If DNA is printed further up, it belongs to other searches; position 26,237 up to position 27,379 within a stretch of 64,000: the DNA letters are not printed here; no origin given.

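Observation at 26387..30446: Two-gene HamA/HamB (Hachiman)-like module at the 5' edge of a defence island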

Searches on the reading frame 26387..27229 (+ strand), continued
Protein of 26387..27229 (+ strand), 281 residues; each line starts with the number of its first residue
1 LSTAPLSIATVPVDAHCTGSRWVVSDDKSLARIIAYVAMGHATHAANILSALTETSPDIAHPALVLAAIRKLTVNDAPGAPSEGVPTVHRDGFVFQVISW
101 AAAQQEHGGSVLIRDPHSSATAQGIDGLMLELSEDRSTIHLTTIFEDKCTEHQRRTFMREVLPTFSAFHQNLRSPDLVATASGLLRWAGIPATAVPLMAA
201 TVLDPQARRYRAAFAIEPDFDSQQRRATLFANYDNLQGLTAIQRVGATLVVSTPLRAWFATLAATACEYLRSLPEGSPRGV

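Call 49: find_related_loci(query=A1, collection=genome_contigs, flank=6000)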
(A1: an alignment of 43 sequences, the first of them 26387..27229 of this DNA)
Query A1 (281 aa) in genome_contigs; peptide patterns used: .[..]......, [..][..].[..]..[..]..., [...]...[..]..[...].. (x = any residue, [..] = any of these).
133 stretches matched a pattern; 87 encode a relative of the query (tblastn E <= 1e-3); the best 80 are kept; 80 distinct loci.
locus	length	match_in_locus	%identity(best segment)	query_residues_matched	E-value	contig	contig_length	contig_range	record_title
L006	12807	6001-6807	50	5-273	1e-84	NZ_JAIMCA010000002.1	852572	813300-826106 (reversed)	Bosea sp. BH3 11_B_lu_2, whole genome shotgun sequence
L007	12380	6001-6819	49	5-277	2e-83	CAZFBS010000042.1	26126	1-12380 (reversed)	MAG TPA_asm: uncultured Rhodospirillaceae bacterium isolate SRP193661_co2_167 genome assembly, contig: NODE_1730_length_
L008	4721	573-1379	50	5-273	4e-83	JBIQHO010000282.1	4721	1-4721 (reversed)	MAG: Bradyrhizobiaceae bacterium isolate mag.15d NODE_5704_length_4721, whole genome shotgun sequence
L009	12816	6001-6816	47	2-273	2e-80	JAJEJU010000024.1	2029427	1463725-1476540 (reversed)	Rhodanobacteraceae bacterium ZG21-1 assembly_24, whole genome shotgun sequence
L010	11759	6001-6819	46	5-277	5e-79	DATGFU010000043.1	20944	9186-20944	MAG TPA_asm: Stellaceae bacterium isolate SMAG_U9736 k141_423781, whole genome shotgun sequence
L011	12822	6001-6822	45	2-275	3e-78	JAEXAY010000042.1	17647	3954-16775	MAG: Proteobacteria bacterium isolate OH_SFB_50 k127_1432923, whole genome shotgun sequence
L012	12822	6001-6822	45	2-275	4e-78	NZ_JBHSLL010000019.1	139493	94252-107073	Aquamicrobium segne strain CCUG 55250 platanus_K_default_19, whole genome shotgun sequence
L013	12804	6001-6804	45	6-273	1e-77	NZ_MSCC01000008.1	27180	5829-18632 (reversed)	Photobacterium aquimaris strain LC2-065 scaffold00008, whole genome shotgun sequence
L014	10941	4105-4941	43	3-281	5e-77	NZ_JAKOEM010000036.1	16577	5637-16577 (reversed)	Ruegeria alba strain 1NDH52C NODE_36_length_16577_cov_148.919333, whole genome shotgun sequence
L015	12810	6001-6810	43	6-275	9e-77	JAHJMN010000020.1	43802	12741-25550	MAG: Myxococcota bacterium isolate Old_saline.mb.39 Old_saline.mb.39_k141_98891, whole genome shotgun sequence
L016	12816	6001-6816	47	5-276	9e-77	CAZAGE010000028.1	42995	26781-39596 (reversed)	MAG TPA_asm: uncultured Oceanicaulis sp. isolate SRP342821_co1_108 genome assembly, contig: NODE_601_length_42995_cov_50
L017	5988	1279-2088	42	4-273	2e-76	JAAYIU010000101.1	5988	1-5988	MAG: Bacteroidales bacterium isolate AS10tlH2TH_145 105484_AS10, whole genome shotgun sequence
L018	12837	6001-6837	42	3-281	6e-76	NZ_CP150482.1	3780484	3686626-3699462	Celeribacter sp. SCSIO 80788 chromosome 1, complete sequence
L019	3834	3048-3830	46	6-266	3e-76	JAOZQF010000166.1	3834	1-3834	MAG: Desulfuromusa sp. isolate GMC4.metabat2.89 GMC4_52082_length_3834_cov_6.883567, whole genome shotgun sequence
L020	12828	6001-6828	47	2-277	2e-75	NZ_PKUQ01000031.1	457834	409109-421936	Cohaesibacter celericrescens strain H1304 contig31, whole genome shotgun sequence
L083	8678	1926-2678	31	6-264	1e-28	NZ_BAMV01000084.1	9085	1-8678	Acetobacter cibinongensis strain 4H-1, whole genome shotgun sequence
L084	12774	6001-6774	27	6-273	2e-28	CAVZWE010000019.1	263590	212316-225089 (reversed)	MAG: uncultured Alphaproteobacteria bacterium isolate MFD02134.bin.1.189 genome assembly, contig: contig_39622, whole ge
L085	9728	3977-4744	31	3-264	4e-28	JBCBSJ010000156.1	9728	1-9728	MAG: Cyanobacteria bacterium J06638_20 k141_190016_length_9728_cov_61.5724, whole genome shotgun sequence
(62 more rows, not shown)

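Call 53: search_protein_representatives(alignment_id=A1)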
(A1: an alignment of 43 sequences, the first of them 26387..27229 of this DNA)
Query: 43 sequences, 285 profile positions. Proteins with E-value up to 0.001 (for the whole library): 452; up to 1e-10: 358; up to 1e-30: 182. The best 150 are listed.
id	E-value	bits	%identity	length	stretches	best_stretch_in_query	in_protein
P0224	8.0e-130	448.5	-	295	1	6-282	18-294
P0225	5.0e-106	370.4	-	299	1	8-281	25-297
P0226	4.5e-102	357.4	-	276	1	10-284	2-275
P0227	3.8e-100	351.1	-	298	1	4-282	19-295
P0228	1.3e-98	346.0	-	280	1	8-280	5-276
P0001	2.9e-94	331.8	-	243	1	44-281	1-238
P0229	3.1e-93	328.4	-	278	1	6-227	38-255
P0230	1.1e-89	316.7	-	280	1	8-280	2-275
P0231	1.9e-89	316.0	-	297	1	7-279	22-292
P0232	1.0e-88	313.6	-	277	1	5-278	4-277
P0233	9.8e-84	297.3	-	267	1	10-278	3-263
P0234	2.0e-82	292.9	-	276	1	7-281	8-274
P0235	4.2e-82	291.9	-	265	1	69-269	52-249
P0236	3.9e-81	288.7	-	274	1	6-277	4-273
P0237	1.9e-80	286.5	-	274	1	11-274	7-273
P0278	1.6e-43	165.3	-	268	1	10-283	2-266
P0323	4.9e-38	147.3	-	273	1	10-276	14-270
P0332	7.6e-37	143.4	-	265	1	23-283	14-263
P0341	8.4e-36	140.0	-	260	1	26-278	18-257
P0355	4.0e-34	134.5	-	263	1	11-277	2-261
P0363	1.1e-33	133.0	-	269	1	22-279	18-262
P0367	2.2e-33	132.0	-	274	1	22-281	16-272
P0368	2.2e-33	132.0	-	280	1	8-281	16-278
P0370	7.8e-33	130.2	-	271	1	20-276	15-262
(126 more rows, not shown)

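Call 55: search_protein_families(library=pfam, alignment_id=A3, max_evalue=1)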
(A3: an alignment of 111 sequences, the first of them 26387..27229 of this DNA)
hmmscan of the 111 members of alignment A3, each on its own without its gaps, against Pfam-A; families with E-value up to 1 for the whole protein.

A. member 1, window:26387-27229:+ (281 aa): 2 families
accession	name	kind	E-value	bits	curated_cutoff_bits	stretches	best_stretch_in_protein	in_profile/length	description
PF10014.15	2OG-Fe_Oxy_2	-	0.087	12.9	23.1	1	67-144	97-174/192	2OG-Fe dioxygenase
PF12902.13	Ferritin-like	-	0.16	12.2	22.3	1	30-71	33-73/221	Ferritin-like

B. families by the number of members that match (of 111 scanned): 56 families (the first 25 are shown)
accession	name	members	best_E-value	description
PF08878.16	HamA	4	0.0012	HamA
PF23434.1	DUF7120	3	0.021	Family of unknown function (DUF7120)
PF22658.2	YycE-like_N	2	0.095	YycE-like N-terminal domain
PF01665.21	Rota_NSP3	1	0.0003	Rotavirus non-structural protein NSP3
PF15040.11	Humanin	1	0.004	Humanin family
PF23426.1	DUF7114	1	0.012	Family of unknown function (DUF7114)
PF08020.16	DUF1706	1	0.014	Protein of unknown function (DUF1706)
PF09550.16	Phage_TAC_6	1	0.015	Phage tail assembly chaperone protein, TAC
PF22264.1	DUF6952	1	0.02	Family of unknown function (DUF6952)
PF16712.10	SCAB_CC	1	0.021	Coiled-coil regions of plant-specific actin-binding protein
PF09153.16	MGMT_N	1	0.023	Methylated DNA-protein cysteine methyltransferase, N-terminal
PF24393.1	Pepco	1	0.025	Pepco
PF20931.2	Dicer_platform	1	0.028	Dicer, platform domain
PF16290.10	DUF4936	1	0.032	Domain of unknown function (DUF4936)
PF18798.6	LPD3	1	0.038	Large polyvalent protein-associated domain 3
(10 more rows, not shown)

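Call 62: search_protein_families(library=padloc, alignment_id=A3, max_evalue=1)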
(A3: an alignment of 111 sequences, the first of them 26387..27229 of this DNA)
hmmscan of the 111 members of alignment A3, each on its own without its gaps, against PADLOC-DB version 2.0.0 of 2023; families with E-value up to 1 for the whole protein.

A. member 1, window:26387-27229:+ (281 aa): 0 families

B. families by the number of members that match (of 111 scanned): 12 families
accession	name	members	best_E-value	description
PDLC03852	LmuA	1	0.001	-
PDLC00168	HamA1|HamA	1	0.003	DUF1837 domain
PDLC00626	ZorC1|ZorC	1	0.0089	EH signature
PDLC03374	MTase_II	1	0.0092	Type II methyltransferase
PDLC01333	Cas1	1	0.01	"CAS-I,CAS-II,CAS-III,CAS-IV,CAS-V,CAS-VI; acquisition_1"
PDLC01362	Cmr5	1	0.015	CAS-III-B; effector_SS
PDLC03965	TmtA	1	0.018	-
PDLC04481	PDC-M16B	1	0.018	-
PDLC03022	MTase_I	1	0.019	Type I methyltransferase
PDLC01910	CARF6--CARF_CARF_CARF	1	0.019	-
PDLC02523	PglX|PglXI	1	0.02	PglX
PDLC01992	CARF_m9--CARF_TM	1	0.02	-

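Call 81: search_dna_similar(query=window:26387-27229:+, collection=plasmids, mode=protein, max_rows=15)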
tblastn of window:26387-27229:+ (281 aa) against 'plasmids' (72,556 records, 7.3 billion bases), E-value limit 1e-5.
Records with a match: 16; places in all: 17; records where one place covers at least 80% of the query: 13.
Best place of each record, by identity: <60% 16.
By first word of the organism name: Ralstonia 4; Rhizobium 3; Sulfitobacter 3; Shewanella 1; Beijerinckia 1; Pseudohalocynthiibacter 1; Methylomonas 1; Sinorhizobium 1; Skermanella 1.
By predicted mobility (MOB-suite, as given by PLSDB): mobilizable 6; conjugative 6; non-mobilizable 4.
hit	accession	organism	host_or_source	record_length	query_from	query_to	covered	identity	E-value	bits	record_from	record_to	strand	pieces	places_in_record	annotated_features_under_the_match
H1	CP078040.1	Shewanella putrefaciens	Whole Organism,sink handle in ICU Room ...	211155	6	275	96%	44.4%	4e-72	247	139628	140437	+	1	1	hypothetical protein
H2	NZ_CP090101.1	Rhizobium leguminosarum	Trifolium pratense,Cell culture,Plant ...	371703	4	273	96%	39.6%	4e-54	195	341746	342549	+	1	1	hypothetical protein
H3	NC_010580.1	Beijerinckia indica subsp. indica ATCC 9039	-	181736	1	273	97%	32.5%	5e-32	131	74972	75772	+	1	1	hypothetical protein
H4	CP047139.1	Ralstonia solanacearum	Potato,Single cell,tuber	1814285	5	273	96%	32.0%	4e-22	102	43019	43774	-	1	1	hypothetical protein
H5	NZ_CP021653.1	Ralstonia solanacearum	Solanum lycopersicum,Tomato with ...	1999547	5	273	96%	32.0%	4e-22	102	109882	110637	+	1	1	none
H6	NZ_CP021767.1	Ralstonia solanacearum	Solanum lycopersicum,Tomato with ...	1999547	5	273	96%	32.0%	4e-22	102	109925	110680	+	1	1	none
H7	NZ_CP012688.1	Ralstonia solanacearum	Solanum commersonii,whole organism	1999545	5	273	96%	32.0%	4e-22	102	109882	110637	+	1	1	none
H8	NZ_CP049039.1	Pseudohalocynthiibacter aestuariivivens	pure culutre,Seawater recirculating ...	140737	18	267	89%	33.9%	6e-23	105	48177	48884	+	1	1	hypothetical protein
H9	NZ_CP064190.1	Rhizobium sp. 007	Onobrychis viciifolia,cell culture,root ...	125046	65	274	74%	40.7%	9e-26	163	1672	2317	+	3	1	hypothetical protein (x2)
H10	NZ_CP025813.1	Sulfitobacter sp. SK025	Marine surface water,North Sea (surface ...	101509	5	266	93%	29.4%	2e-21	100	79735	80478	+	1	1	hypothetical protein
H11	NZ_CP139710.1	Sulfitobacter sp. OXR-159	Bacterial Culture,hydrothermal vent ...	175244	5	266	93%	29.4%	2e-21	100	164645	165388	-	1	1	hypothetical protein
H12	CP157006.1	Methylomonas sp. AM2-LC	-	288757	14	276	94%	29.2%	2e-21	101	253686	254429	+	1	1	record has no annotation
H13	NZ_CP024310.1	Sinorhizobium fredii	Phaseolus vulgaris,cell culture,plant ...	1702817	6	264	92%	29.3%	8e-22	102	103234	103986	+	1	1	record has no annotation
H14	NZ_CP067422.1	Skermanella sp. TT6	Homo sapiens,single cell,skin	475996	17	249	83%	25.4%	1e-10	69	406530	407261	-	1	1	hypothetical protein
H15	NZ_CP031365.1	Rhizobium sp. ZX09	cell culture,soil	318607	16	215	71%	25.1%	6e-10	67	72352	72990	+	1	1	hypothetical protein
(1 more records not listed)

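Call 82: search_dna_similar(query=window:26387-27229:+, collection=phages, mode=protein, max_rows=10)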
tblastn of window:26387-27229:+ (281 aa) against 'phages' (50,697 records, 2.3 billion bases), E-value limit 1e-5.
No match.

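Call 83: get_annotated_region(hit=H3, flank=7000)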
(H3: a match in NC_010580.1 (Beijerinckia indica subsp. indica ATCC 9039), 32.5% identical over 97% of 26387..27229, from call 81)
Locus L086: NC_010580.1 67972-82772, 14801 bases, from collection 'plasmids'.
description: Beijerinckia indica subsp. indica ATCC 9039 plasmid pBIND01, complete sequence
organism: Beijerinckia indica subsp. indica ATCC 9039 (NCBI taxid 395963)
taxonomy: Bacteria; Pseudomonadota; Alphaproteobacteria; Hyphomicrobiales; Beijerinckiaceae; Beijerinckia; Beijerinckia indica; Beijerinckia indica subsp. indica ATCC 9039
host: -; source: -; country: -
typing (MOB-suite, as given by PLSDB): conjugative; replicon rep_cluster_2043; relaxase MOBF; mating-pair formation MPF_I
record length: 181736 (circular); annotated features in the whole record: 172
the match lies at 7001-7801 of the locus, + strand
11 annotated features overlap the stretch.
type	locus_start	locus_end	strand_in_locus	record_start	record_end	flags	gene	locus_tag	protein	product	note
CDS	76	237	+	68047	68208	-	-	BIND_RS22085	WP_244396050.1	hypothetical protein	-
CDS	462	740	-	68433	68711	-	-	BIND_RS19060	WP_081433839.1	aldo/keto reductase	-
CDS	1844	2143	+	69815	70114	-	-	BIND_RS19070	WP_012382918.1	type II toxin-antitoxin system RelB/DinJ family antitoxin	GO:0006355 - regulation of DNA-templated transcription [Evidence IEA]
CDS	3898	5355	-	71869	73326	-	-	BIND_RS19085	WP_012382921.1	hypothetical protein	-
CDS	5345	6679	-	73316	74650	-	-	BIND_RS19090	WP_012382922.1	DUF4365 domain-containing protein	-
CDS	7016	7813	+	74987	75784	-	-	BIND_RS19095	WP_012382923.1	hypothetical protein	-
CDS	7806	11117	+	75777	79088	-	-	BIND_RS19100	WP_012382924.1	DEAD/DEAH box helicase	-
CDS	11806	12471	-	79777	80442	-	-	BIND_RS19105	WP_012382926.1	uracil-DNA glycosylase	-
CDS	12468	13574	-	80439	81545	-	-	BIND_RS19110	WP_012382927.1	nucleoside triphosphate pyrophosphohydrolase family protein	-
CDS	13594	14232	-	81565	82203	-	-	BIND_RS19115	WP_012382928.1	hypothetical protein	-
CDS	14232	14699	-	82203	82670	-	-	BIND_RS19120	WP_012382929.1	TIR domain-containing protein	-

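Call 91: search_protein_families(library=pfam, proteins=[P0367, P0370, P0323, P0368, P0332, P0363, P0355, P0341, P0278], max_evalue=10)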
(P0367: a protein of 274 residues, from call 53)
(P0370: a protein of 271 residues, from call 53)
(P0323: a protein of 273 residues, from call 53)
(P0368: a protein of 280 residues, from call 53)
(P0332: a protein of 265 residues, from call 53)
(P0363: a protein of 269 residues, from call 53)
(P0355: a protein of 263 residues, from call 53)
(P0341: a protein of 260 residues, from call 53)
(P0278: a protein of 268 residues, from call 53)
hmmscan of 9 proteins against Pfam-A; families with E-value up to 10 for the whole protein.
P0367 (274 aa): 0 families

P0370 (271 aa): 1 family
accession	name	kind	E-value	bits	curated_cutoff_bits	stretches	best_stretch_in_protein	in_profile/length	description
PF08020.16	DUF1706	-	0.014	15.8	24.2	1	63-186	36-128/166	Protein of unknown function (DUF1706)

P0323 (273 aa): 0 families

P0368 (280 aa): 0 families

P0332 (265 aa): 0 families

P0363 (269 aa): 1 family
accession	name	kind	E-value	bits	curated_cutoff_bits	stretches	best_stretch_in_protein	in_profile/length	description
PF22658.2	YycE-like_N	-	0.28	11.5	27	1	113-127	30-44/52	YycE-like N-terminal domain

P0355 (263 aa): 1 family
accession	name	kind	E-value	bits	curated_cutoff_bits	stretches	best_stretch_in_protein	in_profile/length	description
PF05922.21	Inhibitor_I9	-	0.051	14.7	21.2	0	191-227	15-51/82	Peptidase inhibitor I9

P0341 (260 aa): 0 families

P0278 (268 aa): 1 family
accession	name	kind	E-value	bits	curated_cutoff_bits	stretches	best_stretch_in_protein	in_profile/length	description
PF15040.11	Humanin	-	0.004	17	27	1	111-126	2-17/24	Humanin family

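Call 92: search_protein_families(library=padloc, proteins=[L085:4773-7916:+, L083:2707-5850:+, L085:3977-4744:+, L083:1926-2678:+, L084:6001-6774:+, L086:7016-7810:+, L086:7806-11114:+], max_evalue=0.1)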
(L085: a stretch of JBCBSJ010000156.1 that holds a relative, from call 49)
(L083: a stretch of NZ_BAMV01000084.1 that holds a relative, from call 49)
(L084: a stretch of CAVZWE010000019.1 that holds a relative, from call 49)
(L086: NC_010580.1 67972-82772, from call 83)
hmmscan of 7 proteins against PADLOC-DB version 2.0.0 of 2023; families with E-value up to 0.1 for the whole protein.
L085:4773-7916:+ (1048 aa): 46 families (the best 25 are shown)
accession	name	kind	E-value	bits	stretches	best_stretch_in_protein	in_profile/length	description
PDLC00194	HamB1|HamB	-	5.2e-36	121.9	2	281-473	207-403/995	DEAD-box helicase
PDLC00188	HamB1|HamB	-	7.5e-34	115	2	270-476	214-422/1037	DEAD-box helicase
PDLC04531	PDC-M23B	-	4.3e-28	95.9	1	301-735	296-710/1060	-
PDLC00174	HamB1|HamB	-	1.7e-27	93.7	2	291-503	294-507/1163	DEAD-box helicase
PDLC00192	HamB1|HamB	-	1.9e-26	90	2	300-504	269-472/1104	DEAD-box helicase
PDLC00186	HamB1|HamB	-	7.7e-25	85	2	576-733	376-529/864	DEAD-box helicase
PDLC00178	HamB1|HamB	-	4.4e-23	79.1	2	270-475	217-424/830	DEAD-box helicase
PDLC00175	HamB1|HamB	-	4.7e-23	78.6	2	271-475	198-402/1000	DEAD-box helicase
PDLC00187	HamB1|HamB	-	2.6e-20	70.4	2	592-736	379-518/851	DEAD-box helicase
PDLC00200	HamB2|HamB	-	1.8e-19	67.3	2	576-755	373-550/865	DEAD-box helicase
PDLC00183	HamB1|HamB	-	8.6e-17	58.8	1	269-475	217-425/509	DEAD-box helicase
PDLC00176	HamB1|HamB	-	2.9e-16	56.7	2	652-733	432-508/845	DEAD-box helicase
PDLC00199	HamB2|HamB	-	1.9e-15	54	2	652-728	439-510/841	DEAD-box helicase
PDLC04532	PDC-M23B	-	2e-15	53.9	2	303-498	311-515/817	-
PDLC00185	HamB1|HamB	-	2.6e-15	53.4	2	652-733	446-522/871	DEAD-box helicase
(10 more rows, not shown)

L083:2707-5850:+ (1048 aa): 42 families (the best 25 are shown)
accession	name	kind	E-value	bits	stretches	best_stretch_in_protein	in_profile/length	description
PDLC00194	HamB1|HamB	-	1.3e-35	120.6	2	279-474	205-404/995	DEAD-box helicase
PDLC00188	HamB1|HamB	-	5.4e-33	112.1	2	268-474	212-420/1037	DEAD-box helicase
PDLC00192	HamB1|HamB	-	2.1e-27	93.2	2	300-509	269-479/1104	DEAD-box helicase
PDLC00174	HamB1|HamB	-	2.3e-27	93.3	2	292-505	295-509/1163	DEAD-box helicase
PDLC04531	PDC-M23B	-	4.5e-27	92.5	2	301-508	296-518/1060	-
PDLC00186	HamB1|HamB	-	3.3e-24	82.9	2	581-734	381-530/864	DEAD-box helicase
PDLC00178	HamB1|HamB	-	4.6e-24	82.4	2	267-475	214-424/830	DEAD-box helicase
PDLC00175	HamB1|HamB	-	6.6e-20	68.2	2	278-473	205-400/1000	DEAD-box helicase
PDLC00187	HamB1|HamB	-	6.7e-20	69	2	587-736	374-518/851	DEAD-box helicase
PDLC00200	HamB2|HamB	-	1.3e-18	64.4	2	581-741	380-536/865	DEAD-box helicase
PDLC00176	HamB1|HamB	-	6.6e-18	62.2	2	324-465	159-301/845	DEAD-box helicase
PDLC00183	HamB1|HamB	-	7.1e-16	55.8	1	268-474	216-424/509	DEAD-box helicase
PDLC00185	HamB1|HamB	-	1.2e-15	54.5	2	652-735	446-524/871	DEAD-box helicase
PDLC00199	HamB2|HamB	-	5.2e-15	52.5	2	582-733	371-515/841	DEAD-box helicase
PDLC00190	HamB1|HamB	-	4e-14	50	2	324-430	165-271/866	DEAD-box helicase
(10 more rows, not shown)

L085:3977-4744:+ (256 aa): 0 families

L083:1926-2678:+ (251 aa): 0 families

L084:6001-6774:+ (258 aa): 1 family
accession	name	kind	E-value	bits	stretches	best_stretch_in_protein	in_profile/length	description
PDLC04973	PDC-S26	-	0.029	11.7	1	85-149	82-144/394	-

L086:7016-7810:+ (265 aa): 0 families

L086:7806-11114:+ (1103 aa): 34 families (the best 25 are shown)
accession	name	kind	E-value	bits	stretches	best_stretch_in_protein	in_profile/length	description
PDLC00194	HamB1|HamB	-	1.2e-34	117.4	2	658-753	557-651/995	DEAD-box helicase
PDLC00188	HamB1|HamB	-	5.4e-33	112.1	2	271-473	215-420/1037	DEAD-box helicase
PDLC00174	HamB1|HamB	-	4.3e-31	105.6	2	275-502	270-507/1163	DEAD-box helicase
PDLC04531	PDC-M23B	-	1.7e-30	103.9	2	658-766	623-725/1060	-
PDLC00192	HamB1|HamB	-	1.8e-29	100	2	300-504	269-473/1104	DEAD-box helicase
PDLC00178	HamB1|HamB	-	8.3e-23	78.2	2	286-472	233-422/830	DEAD-box helicase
PDLC00186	HamB1|HamB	-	2.7e-22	76.6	2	588-752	381-532/864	DEAD-box helicase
PDLC00187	HamB1|HamB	-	3.3e-22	76.6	2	675-970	447-707/851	DEAD-box helicase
PDLC00185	HamB1|HamB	-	3.8e-22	76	2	658-744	438-517/871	DEAD-box helicase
PDLC00175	HamB1|HamB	-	1.8e-20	70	2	279-499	206-425/1000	DEAD-box helicase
PDLC00200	HamB2|HamB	-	7.2e-20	68.6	2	661-790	446-565/865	DEAD-box helicase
PDLC00176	HamB1|HamB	-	4.9e-19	65.9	2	658-763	424-522/845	DEAD-box helicase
PDLC04532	PDC-M23B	-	6.2e-19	65.5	2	309-496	318-514/817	-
PDLC00190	HamB1|HamB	-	4.6e-16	56.4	2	658-765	428-528/866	DEAD-box helicase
PDLC00177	HamB1|HamB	-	1.8e-15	54.2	2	658-740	439-520/841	DEAD-box helicase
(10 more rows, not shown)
